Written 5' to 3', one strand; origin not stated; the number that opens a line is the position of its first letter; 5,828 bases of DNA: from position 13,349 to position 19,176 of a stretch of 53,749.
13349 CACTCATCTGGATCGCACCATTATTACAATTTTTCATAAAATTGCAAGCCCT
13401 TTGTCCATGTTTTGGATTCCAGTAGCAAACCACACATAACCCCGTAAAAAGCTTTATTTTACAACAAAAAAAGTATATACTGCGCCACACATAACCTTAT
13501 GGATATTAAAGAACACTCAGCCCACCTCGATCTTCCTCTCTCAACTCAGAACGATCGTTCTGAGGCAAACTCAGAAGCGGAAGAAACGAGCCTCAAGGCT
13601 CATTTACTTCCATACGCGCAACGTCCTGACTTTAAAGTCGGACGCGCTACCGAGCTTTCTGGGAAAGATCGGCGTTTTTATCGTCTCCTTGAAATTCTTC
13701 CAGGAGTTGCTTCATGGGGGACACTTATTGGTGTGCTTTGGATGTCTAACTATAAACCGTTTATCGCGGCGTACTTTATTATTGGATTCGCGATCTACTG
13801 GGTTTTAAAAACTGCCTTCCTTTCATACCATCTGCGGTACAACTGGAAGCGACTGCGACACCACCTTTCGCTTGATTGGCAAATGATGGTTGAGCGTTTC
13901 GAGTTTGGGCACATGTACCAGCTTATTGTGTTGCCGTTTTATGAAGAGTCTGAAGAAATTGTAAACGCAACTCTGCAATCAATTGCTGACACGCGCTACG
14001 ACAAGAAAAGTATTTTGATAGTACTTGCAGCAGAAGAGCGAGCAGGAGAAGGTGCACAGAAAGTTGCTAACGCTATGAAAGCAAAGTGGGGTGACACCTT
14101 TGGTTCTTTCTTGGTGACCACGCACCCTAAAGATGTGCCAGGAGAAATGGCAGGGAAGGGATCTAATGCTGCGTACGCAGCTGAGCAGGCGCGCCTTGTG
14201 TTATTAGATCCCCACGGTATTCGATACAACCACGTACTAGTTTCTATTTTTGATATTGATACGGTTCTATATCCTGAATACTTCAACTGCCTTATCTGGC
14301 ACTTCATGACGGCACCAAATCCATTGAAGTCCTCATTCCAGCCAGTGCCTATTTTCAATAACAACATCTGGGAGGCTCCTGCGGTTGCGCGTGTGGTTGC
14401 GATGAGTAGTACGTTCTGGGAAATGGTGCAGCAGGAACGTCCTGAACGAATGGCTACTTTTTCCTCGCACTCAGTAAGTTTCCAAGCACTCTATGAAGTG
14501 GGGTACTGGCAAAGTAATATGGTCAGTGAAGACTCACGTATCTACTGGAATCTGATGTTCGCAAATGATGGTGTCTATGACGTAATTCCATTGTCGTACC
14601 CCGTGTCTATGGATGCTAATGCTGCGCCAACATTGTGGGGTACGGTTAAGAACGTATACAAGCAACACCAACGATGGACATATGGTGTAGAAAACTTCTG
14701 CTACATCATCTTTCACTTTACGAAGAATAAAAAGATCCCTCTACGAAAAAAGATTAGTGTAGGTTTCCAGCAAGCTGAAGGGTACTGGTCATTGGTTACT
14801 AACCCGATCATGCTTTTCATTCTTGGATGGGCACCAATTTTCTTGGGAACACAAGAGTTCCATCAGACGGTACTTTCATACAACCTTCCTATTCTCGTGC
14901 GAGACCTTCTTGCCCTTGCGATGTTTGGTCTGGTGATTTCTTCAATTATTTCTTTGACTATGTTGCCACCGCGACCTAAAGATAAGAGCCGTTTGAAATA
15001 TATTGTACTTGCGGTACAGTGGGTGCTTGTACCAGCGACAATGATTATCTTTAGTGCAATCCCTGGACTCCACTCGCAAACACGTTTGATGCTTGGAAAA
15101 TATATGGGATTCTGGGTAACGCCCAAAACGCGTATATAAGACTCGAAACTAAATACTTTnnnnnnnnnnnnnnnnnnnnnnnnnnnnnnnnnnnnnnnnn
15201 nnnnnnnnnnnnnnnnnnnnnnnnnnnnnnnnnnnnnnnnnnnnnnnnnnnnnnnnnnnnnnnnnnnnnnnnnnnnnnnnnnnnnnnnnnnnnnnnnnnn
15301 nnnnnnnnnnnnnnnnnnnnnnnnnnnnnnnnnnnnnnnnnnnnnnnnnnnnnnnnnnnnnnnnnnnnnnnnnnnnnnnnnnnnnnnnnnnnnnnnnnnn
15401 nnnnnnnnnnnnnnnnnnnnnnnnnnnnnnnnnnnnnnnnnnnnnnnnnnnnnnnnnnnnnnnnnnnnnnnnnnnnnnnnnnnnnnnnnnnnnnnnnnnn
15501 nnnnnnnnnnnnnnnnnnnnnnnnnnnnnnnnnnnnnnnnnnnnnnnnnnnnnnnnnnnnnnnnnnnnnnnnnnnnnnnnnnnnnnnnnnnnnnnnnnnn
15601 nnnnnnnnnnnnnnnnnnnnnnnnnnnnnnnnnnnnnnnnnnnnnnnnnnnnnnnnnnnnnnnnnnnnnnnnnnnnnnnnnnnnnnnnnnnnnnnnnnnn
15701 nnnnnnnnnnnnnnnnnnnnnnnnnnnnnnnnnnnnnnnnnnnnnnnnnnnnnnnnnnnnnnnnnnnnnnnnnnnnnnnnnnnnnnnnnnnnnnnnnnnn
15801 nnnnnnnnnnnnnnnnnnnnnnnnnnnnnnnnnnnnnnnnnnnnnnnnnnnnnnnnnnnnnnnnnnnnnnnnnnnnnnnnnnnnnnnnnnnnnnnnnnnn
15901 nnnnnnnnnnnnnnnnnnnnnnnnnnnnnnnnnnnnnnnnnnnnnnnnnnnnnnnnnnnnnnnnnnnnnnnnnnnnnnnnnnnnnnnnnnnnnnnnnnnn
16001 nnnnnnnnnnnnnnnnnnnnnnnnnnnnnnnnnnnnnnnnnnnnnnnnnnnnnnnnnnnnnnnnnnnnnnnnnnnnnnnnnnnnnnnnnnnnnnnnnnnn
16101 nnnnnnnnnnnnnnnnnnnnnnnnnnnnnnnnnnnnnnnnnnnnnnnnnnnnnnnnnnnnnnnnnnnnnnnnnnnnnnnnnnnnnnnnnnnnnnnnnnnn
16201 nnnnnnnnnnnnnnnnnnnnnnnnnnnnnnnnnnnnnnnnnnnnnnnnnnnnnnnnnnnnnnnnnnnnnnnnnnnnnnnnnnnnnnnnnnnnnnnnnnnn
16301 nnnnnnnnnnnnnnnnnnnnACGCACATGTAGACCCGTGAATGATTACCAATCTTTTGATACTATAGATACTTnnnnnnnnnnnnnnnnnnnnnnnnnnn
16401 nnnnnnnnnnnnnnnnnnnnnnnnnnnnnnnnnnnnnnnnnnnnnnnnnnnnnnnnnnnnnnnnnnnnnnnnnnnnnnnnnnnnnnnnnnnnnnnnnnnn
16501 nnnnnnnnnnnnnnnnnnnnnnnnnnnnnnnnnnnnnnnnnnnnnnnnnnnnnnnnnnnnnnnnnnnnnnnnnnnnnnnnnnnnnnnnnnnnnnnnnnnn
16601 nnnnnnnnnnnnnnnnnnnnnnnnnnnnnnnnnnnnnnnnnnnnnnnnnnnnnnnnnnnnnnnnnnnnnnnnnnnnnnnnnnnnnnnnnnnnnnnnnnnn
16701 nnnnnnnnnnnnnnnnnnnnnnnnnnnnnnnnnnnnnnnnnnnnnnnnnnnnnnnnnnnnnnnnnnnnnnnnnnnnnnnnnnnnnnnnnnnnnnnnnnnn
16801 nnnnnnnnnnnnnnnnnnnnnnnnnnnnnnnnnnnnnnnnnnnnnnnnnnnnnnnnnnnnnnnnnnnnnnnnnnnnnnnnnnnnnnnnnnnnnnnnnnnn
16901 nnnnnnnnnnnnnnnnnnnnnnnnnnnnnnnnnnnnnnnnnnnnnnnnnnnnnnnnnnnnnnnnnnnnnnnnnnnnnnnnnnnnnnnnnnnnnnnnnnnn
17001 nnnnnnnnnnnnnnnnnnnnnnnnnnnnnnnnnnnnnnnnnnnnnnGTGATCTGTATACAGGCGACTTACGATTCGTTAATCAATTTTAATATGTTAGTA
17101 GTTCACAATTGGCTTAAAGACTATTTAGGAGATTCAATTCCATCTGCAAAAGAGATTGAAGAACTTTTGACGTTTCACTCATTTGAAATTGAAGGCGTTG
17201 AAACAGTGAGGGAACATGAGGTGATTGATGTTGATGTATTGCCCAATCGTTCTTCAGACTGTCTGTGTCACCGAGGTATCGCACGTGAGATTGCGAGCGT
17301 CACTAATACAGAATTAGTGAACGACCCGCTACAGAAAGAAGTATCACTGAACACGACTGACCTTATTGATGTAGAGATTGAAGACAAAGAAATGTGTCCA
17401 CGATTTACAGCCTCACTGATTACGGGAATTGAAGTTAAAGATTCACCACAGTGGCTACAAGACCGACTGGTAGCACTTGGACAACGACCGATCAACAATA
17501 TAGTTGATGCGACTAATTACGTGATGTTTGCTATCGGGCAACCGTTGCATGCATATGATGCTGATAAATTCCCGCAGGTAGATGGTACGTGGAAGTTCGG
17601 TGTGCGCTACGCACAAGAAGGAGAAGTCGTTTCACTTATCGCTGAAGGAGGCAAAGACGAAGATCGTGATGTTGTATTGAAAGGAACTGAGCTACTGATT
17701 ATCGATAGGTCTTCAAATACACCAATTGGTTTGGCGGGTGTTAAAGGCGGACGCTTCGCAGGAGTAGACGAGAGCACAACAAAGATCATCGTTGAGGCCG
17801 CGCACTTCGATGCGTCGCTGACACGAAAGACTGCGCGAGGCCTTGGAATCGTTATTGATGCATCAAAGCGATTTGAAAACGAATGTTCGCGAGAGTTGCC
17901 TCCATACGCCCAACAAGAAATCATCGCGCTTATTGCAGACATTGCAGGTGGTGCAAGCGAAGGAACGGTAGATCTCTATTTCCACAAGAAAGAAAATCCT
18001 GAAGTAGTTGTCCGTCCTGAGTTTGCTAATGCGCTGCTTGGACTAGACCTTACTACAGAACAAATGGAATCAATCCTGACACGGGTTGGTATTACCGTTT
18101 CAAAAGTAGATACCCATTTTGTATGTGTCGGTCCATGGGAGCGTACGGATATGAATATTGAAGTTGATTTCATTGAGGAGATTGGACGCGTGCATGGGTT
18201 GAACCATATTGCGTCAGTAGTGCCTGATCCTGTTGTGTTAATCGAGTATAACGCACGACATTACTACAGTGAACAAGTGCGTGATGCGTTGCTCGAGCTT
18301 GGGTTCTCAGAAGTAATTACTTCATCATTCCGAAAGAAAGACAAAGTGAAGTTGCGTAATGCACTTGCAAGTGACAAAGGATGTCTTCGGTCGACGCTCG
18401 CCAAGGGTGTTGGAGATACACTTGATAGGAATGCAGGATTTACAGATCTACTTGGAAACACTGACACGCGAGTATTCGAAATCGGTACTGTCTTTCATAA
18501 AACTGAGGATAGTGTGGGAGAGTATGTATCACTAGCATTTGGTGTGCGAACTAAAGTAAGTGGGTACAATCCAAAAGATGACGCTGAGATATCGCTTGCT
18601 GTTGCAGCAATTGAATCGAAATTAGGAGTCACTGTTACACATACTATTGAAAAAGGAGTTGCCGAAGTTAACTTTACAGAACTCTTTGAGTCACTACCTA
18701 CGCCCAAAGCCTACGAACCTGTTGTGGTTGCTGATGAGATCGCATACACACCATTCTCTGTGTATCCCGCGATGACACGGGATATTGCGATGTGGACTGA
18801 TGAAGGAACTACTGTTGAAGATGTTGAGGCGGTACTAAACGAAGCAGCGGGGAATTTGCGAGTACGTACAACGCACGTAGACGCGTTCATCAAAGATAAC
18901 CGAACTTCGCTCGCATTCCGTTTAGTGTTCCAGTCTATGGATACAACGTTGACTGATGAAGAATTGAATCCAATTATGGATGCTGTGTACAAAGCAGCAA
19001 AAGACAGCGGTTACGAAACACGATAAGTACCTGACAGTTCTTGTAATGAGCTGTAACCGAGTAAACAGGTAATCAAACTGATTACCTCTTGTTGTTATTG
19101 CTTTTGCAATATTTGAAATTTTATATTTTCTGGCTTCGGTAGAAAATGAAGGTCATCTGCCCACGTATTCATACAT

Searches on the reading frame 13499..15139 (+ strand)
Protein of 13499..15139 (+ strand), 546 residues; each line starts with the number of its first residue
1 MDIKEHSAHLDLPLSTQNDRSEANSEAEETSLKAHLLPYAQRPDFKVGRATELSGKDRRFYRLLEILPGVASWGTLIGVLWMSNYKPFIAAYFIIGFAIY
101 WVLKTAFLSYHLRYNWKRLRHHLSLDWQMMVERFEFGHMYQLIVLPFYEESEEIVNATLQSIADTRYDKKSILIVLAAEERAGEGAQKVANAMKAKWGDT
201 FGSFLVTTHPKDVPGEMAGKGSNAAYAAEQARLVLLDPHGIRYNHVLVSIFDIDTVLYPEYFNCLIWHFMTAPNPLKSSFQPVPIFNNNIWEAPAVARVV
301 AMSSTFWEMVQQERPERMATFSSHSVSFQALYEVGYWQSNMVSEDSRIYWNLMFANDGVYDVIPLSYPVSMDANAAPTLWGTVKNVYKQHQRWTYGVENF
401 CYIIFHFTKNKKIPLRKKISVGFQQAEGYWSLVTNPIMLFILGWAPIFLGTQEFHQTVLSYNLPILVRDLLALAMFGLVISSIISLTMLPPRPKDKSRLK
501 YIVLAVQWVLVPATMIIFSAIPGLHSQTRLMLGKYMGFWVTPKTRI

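Call 14: search_protein_families(library=pfam, proteins=[window:13499-15139:+])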
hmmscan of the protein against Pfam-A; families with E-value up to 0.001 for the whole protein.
window:13499-15139:+ (546 aa): 2 families
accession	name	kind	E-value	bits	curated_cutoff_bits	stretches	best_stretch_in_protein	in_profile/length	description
PF13632.12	Glyco_trans_2_3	-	2.5e-11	44.2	27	1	248-450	2-180/198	Glycosyl transferase family group 2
PF03142.21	Chitin_synth_2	-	0.00045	19.4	27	1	130-188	16-75/527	Chitin synthase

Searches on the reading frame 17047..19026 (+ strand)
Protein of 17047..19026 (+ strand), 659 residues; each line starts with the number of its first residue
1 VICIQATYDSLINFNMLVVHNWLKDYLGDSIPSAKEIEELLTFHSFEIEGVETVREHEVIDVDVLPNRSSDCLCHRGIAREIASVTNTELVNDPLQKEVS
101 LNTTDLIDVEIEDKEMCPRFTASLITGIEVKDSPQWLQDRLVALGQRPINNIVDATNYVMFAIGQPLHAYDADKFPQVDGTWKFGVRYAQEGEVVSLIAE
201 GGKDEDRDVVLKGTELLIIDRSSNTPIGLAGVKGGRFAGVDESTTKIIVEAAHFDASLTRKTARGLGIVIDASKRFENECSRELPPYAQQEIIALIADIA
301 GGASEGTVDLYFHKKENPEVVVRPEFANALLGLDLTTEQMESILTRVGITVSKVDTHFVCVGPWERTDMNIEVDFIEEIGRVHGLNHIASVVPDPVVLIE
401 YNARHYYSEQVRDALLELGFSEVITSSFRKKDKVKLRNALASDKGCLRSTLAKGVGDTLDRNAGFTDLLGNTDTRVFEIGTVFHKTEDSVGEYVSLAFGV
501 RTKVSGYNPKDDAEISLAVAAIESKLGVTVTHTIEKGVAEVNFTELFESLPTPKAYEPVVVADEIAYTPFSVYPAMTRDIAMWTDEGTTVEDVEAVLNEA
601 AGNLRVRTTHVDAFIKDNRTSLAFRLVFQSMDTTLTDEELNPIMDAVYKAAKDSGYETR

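Call 14: search_protein_families(library=pfam, proteins=[window:17047-19026:+])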
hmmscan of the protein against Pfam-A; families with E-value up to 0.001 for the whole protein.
window:17047-19026:+ (659 aa): 5 families
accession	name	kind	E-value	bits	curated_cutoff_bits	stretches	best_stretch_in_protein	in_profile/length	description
PF03483.22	B3_4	-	2.3e-46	158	29.3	1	117-301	2-174/174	B3/4 domain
PF03147.19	FDX-ACB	-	4.1e-17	62.8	31.1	1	571-653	1-87/94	Ferredoxin-fold anticodon binding domain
PF03484.21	B5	-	7.4e-16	58.5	28.6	1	321-384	2-66/67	tRNA synthetase B5 domain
PF17759.6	tRNA_synthFbeta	-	1.1e-11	45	22.4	1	400-504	13-129/214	Phenylalanyl tRNA synthetase beta chain CLM domain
PF18262.7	PhetRS_B1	-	0.00091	19.9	26.8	0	20-83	8-78/83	Phe-tRNA synthetase beta subunit B1 domain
